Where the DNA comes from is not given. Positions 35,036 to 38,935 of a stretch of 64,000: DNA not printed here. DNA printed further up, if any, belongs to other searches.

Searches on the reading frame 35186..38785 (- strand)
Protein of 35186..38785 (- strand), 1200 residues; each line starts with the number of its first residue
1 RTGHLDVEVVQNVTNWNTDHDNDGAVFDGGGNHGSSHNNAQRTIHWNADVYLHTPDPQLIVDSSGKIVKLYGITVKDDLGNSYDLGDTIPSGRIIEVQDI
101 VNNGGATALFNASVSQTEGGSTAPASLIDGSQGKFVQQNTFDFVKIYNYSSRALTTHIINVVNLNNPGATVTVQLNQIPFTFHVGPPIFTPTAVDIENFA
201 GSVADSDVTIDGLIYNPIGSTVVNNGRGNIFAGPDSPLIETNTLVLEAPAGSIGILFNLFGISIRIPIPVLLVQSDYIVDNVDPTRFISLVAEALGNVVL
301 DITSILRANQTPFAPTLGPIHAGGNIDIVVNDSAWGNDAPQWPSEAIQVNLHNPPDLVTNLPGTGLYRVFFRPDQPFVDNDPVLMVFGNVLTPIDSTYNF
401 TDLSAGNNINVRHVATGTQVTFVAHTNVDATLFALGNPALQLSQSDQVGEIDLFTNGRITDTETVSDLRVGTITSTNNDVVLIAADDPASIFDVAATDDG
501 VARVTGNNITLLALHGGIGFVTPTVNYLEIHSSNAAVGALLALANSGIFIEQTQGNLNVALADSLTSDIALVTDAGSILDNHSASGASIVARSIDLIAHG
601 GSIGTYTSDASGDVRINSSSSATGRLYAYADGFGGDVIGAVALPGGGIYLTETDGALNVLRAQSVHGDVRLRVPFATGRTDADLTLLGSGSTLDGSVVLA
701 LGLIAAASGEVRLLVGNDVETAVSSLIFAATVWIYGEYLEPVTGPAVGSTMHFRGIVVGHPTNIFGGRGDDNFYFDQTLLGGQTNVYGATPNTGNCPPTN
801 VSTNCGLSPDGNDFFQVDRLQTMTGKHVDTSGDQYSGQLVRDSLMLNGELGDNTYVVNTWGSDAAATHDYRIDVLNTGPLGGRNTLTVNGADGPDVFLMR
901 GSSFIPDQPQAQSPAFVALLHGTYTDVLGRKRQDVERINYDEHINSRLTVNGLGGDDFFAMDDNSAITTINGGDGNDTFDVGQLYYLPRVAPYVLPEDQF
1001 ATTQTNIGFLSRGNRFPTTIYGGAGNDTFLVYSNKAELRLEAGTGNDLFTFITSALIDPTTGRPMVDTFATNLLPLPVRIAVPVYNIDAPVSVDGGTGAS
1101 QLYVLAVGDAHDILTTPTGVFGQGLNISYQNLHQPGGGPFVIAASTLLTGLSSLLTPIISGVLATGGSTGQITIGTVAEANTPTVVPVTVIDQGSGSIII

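Call 56: find_homologous_proteins(query=window:35186-38785:-)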
Query window:35186-38785:- (1200 aa): 5 proteins with E <= 0.001 among 8000 candidates.
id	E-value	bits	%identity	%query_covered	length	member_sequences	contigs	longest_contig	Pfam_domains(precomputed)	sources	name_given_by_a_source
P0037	0.0e+0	1231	57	94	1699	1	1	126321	-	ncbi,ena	-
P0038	0.0e+0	1151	55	94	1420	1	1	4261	-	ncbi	ncbi:MAG: beta strand repeat-containing protein, partial [Humibacter sp.]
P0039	1.8e-241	823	49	83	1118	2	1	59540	-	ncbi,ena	-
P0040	3.8e-97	345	41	36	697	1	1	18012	-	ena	-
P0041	8.7e-15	72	28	32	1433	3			PF00353.26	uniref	uniref:calcium-binding protein n=1 Tax=Alcaligenes xylosoxydans xylosoxydans TaxID=85698 RepID=UPI00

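Call 71: predict_structure(alignment_id=A4)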
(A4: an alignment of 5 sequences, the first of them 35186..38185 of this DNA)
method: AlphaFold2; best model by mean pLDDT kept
length: 1000 residues; sequences in the alignment: 5
mean_pLDDT: 55.6   pTM: 0.55
mean pLDDT of the five models: 55.6, 55.1, 54.3, 52.9, 46.5
residues with pLDDT >= 90: 49; 70-90: 244; 50-70: 261; < 50: 446
segments of 3 or more residues with pLDDT < 50: 1-91, 104-114, 133-195, 215-221, 223-229, 235-247, 296-300, 334-337, 435-442, 597-600, 602-604, 625-640, 660-668, 677-680, 701-731, 733-743, 784-808, 812-814, 855-888, 907-924, 929-1000
pLDDT, mean of each block of 10 residues (from residue 1): 23 26 27 28 32 37 37 36 39 51 46 50 57 40 28 31 28 27 27 49 55 49 49 46 50 57 59 66 69 56 72 80 69 58 85 81 85 83 66 89 79 78 82 50 67 86 91 76 88 86 88 87 89 82 70 83 76 76 66 53 52 66 49 38 60 60 47 53 65 62 33 31 40 46 59 73 65 81 45 35 49 58 80 64 73 50 35 24 38 65 53 40 50 37 34 33 33 31 29 26
secondary structure, 60 per line:
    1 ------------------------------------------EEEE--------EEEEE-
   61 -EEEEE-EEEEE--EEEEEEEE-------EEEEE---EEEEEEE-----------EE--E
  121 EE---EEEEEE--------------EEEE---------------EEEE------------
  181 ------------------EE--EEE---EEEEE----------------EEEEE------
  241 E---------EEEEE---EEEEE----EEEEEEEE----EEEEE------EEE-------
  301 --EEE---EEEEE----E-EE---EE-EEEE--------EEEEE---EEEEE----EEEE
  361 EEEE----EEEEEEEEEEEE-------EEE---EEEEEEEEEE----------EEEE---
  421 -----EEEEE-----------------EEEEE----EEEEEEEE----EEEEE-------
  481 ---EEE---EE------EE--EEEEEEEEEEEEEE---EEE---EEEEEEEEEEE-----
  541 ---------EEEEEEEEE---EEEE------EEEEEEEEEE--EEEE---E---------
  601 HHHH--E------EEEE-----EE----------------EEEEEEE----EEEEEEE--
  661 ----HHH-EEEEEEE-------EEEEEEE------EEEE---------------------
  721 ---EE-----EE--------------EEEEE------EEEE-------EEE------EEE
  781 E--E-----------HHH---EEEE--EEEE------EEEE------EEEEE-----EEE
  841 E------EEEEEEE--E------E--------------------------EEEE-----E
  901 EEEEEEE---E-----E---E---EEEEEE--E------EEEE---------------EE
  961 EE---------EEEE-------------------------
elements in order (helices of 4 or more, strands of 3 or more residues): E43-46 E55-59 E62-66 E68-72 E75-82 E90-94 E98-104 E120-122 E126-131 E146-149 E165-168 E203-205 E209-213 E230-234 E251-255 E259-263 E268-275 E280-284 E291-293 E303-305 E309-313 E328-331 E340-344 E348-352 E357-364 E369-380 E388-390 E394-403 E414-417 E426-430 E448-452 E457-464 E469-473 E484-486 E502-515 E519-521 E525-535 E550-558 E562-565 E572-581 E584-587 H601-604 E614-617 E641-647 E652-658 E669-675 E683-689 E696-699 E747-751 E758-761 E769-771 E778-781 E802-805 E808-811 E818-821 E828-832 E838-841 E848-854 E891-894 E900-907 E925-930 E940-943 E959-962 E972-975
